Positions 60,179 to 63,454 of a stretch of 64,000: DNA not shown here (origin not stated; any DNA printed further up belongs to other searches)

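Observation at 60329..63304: Stand-alone PHP-nuclease-like / Rad50-like ABC ATPase fusion in a lower-GC islet: candidate single-gene defence or DNA-processing system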

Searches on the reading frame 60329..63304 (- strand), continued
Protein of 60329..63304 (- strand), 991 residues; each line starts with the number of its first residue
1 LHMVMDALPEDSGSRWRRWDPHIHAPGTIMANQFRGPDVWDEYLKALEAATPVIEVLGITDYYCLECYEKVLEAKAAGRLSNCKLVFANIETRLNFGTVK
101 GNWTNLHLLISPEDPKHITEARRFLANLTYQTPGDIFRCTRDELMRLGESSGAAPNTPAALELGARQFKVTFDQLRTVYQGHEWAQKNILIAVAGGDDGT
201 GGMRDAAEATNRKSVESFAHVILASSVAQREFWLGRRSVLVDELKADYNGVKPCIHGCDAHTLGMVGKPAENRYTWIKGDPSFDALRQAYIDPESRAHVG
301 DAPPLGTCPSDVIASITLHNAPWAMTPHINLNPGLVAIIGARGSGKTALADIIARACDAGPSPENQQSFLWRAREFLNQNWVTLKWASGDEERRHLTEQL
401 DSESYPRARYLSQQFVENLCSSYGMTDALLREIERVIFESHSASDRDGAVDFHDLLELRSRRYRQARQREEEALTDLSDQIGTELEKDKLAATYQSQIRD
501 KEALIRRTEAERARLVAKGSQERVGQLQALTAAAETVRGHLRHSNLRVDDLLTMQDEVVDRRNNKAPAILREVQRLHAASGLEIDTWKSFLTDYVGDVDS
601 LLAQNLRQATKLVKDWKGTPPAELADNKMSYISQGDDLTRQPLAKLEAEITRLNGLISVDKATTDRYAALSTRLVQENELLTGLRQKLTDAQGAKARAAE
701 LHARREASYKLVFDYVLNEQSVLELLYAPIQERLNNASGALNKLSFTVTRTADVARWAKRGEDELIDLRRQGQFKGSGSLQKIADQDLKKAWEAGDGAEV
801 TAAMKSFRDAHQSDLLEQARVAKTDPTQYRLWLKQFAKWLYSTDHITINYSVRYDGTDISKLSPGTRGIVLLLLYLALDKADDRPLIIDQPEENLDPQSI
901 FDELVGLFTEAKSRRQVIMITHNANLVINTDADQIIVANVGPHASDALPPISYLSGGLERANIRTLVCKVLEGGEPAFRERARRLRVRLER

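Call 70: get_annotated_region(hit=H21, flank=5000)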
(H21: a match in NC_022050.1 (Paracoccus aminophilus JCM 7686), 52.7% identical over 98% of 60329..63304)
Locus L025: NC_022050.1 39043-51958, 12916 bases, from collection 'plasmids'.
description: Paracoccus aminophilus JCM 7686 plasmid pAMI8, complete sequence
organism: Paracoccus aminophilus JCM 7686 (NCBI taxid 1367847)
taxonomy: Bacteria; Pseudomonadota; Alphaproteobacteria; Rhodobacterales; Paracoccaceae; Paracoccus; Paracoccus aminophilus; Paracoccus aminophilus JCM 7686
host: -; source: -; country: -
typing (MOB-suite, as given by PLSDB): conjugative; replicon rep_cluster_607; relaxase MOBP; mating-pair formation MPF_T
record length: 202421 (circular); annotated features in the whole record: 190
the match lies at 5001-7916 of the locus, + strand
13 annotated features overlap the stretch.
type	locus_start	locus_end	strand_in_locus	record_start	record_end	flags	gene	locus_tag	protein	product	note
CDS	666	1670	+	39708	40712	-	-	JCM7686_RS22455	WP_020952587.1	ATPase, T2SS/T4P/T4SS family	-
CDS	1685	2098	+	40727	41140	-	-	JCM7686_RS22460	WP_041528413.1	hypothetical protein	-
CDS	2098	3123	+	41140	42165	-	-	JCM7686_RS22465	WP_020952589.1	type IV secretion system protein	-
CDS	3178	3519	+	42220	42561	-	-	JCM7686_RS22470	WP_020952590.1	single-stranded DNA-binding protein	-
CDS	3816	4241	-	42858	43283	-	-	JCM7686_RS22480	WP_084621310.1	type II toxin-antitoxin system VapC family toxin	-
CDS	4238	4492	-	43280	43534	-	-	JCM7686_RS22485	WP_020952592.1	type II toxin-antitoxin system Phd/YefM family antitoxin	-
CDS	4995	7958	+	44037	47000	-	-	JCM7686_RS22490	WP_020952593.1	TrlF family AAA-like ATPase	-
CDS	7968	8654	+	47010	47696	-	-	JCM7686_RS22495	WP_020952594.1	TauD/TfdA family dioxygenase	-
CDS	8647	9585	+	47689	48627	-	-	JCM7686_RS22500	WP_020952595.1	hypothetical protein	-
CDS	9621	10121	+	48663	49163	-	-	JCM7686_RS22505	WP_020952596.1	GIY-YIG nuclease family protein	-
CDS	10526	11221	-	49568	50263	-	-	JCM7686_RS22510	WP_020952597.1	ATP-binding cassette domain-containing protein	-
CDS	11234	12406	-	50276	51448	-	-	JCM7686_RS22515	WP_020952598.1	FtsX-like permease family protein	-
CDS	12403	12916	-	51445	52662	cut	-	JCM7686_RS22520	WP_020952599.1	HlyD family efflux transporter periplasmic adaptor subunit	-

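Call 71: get_annotated_region(hit=H35, flank=5000)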
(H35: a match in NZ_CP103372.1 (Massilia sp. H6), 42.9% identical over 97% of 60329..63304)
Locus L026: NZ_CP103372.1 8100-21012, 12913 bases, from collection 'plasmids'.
description: Massilia sp. H6 plasmid unnamed1, complete sequence
organism: Massilia sp. H6 (NCBI taxid 2970464)
taxonomy: Bacteria; Pseudomonadota; Betaproteobacteria; Burkholderiales; Oxalobacteraceae; Massilia; Massilia sp. H6
host: -; source: Whole genome of bacteria,soil; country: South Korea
typing (MOB-suite, as given by PLSDB): mobilizable; relaxase MOBF
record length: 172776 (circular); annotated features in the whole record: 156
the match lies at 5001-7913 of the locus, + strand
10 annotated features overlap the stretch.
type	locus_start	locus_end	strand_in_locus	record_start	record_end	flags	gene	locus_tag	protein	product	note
CDS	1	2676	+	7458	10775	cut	mobF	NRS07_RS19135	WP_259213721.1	MobF family relaxase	-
CDS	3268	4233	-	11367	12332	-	-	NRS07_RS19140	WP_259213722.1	tyrosine-type recombinase/integrase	GO:0015074 - DNA integration [Evidence IEA]; GO:0006310 - DNA recombination [Evidence IEA]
CDS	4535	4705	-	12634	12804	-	-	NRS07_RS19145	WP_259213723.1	hypothetical protein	-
CDS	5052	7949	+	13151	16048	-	-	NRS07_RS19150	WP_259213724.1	TrlF family AAA-like ATPase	-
CDS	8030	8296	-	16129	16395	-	-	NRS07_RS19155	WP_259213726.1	hypothetical protein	-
CDS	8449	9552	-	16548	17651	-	-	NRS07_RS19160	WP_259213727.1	ImmA/IrrE family metallo-endopeptidase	-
CDS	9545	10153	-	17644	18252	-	-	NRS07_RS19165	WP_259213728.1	hypothetical protein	-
CDS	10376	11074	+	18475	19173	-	-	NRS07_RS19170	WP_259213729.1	hypothetical protein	-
CDS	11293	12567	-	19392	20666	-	-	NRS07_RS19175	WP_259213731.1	DUF1173 domain-containing protein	-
CDS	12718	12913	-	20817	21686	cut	-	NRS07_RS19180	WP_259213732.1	hypothetical protein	-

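Call 72: get_annotated_region(hit=H37, flank=5000)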
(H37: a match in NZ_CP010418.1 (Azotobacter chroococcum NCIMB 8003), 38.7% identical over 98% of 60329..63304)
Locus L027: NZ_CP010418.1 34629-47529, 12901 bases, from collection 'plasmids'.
description: Azotobacter chroococcum NCIMB 8003 plasmid pAcX50c, complete sequence
organism: Azotobacter chroococcum NCIMB 8003 (NCBI taxid 1328314)
taxonomy: Bacteria; Pseudomonadota; Gammaproteobacteria; Pseudomonadales; Pseudomonadaceae; Azotobacter; Azotobacter chroococcum; Azotobacter chroococcum NCIMB 8003
host: -; source: cell culture,soil; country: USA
typing (MOB-suite, as given by PLSDB): conjugative; replicon rep_cluster_782; relaxase MOBP; mating-pair formation MPF_T
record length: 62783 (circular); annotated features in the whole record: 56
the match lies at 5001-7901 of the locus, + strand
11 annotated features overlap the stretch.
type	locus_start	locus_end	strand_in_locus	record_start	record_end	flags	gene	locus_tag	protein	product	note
CDS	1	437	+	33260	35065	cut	-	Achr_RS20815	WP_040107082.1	class I SAM-dependent DNA methyltransferase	-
CDS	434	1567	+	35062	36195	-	-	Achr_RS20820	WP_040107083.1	PDDEXK nuclease domain-containing protein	-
CDS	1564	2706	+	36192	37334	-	-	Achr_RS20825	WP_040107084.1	restriction endonuclease subunit S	-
CDS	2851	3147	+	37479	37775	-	-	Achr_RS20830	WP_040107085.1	HU family DNA-binding protein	GO:0030261 - chromosome condensation [Evidence IEA]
CDS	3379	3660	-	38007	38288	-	-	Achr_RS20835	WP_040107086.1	type II toxin-antitoxin system YafQ family toxin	-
CDS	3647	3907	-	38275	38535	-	-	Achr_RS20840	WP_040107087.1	type II toxin-antitoxin system RelB/DinJ family antitoxin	-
CDS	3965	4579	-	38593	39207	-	-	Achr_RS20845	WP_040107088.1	recombinase family protein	GO:0006310 - DNA recombination [Evidence IEA]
CDS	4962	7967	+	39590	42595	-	-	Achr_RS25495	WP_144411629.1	TrlF family AAA-like ATPase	-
CDS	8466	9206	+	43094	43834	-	-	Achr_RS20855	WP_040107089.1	hypothetical protein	-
CDS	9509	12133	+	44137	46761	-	-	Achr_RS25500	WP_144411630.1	NACHT domain-containing protein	-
CDS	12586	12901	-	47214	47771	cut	-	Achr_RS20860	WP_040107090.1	RES family NAD+ phosphorylase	-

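Call 95: find_related_loci(query=A1, collection=viral_contigs, flank=6000)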
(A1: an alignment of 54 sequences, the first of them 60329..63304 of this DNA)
Query A1 (991 aa) in viral_contigs; peptide patterns used: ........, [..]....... (x = any residue, [..] = any of these).
88 stretches matched a pattern; 18 encode a relative of the query (tblastn E <= 1e-3); 17 distinct loci.
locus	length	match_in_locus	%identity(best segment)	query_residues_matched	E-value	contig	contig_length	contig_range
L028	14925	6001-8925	54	13-978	0e+0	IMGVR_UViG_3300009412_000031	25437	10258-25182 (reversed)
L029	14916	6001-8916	53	13-980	0e+0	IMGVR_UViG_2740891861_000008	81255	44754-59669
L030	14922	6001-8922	53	13-978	0e+0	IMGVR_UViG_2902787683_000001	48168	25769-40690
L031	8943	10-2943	50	11-991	0e+0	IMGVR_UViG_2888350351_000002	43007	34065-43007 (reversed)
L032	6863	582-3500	51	13-978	0e+0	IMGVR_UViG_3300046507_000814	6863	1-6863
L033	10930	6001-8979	43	3-983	0e+0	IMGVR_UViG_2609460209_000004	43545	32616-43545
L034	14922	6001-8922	53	13-978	0e+0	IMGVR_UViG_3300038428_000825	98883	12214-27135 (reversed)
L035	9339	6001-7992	51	13-667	0e+0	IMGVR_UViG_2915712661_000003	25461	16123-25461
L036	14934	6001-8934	54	13-980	0e+0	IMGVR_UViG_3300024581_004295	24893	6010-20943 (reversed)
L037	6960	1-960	50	670-991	5e-99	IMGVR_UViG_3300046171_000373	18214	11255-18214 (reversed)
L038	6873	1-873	59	701-991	3e-86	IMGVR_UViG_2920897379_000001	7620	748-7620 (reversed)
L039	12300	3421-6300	27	13-989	7e-36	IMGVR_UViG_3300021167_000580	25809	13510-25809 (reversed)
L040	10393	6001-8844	28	13-981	4e-34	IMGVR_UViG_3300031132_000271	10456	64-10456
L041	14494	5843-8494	25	13-987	9e-54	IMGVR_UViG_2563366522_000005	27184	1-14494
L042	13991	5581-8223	28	13-984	7e-29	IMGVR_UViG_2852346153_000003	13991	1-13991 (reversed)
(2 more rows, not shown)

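Call 96: get_annotated_region(hit=H96, flank=5000)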
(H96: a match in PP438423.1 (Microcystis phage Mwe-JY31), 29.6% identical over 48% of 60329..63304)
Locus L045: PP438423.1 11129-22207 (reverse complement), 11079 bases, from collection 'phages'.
description: Microcystis phage Mwe-JY31, complete genome.
organism: Microcystis phage Mwe-JY31 (NCBI taxid 3128150)
taxonomy: Viruses
host: Microcystis wesenbergii; source: China; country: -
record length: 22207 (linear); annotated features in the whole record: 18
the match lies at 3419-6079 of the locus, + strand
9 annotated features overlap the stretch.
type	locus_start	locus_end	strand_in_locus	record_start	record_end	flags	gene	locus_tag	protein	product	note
CDS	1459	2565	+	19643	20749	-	-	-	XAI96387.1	hypothetical protein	-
CDS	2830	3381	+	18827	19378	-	-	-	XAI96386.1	hypothetical protein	-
CDS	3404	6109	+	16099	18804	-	-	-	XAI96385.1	hypothetical protein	-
CDS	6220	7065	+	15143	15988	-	-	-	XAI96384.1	hypothetical protein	-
CDS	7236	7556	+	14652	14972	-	-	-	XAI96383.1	hypothetical protein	-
CDS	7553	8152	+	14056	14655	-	-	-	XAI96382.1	ParA-like protein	-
CDS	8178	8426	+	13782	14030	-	-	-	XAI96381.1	hypothetical protein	-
CDS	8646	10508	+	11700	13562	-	-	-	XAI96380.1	hypothetical protein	-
CDS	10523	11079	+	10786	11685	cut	-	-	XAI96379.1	hypothetical protein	-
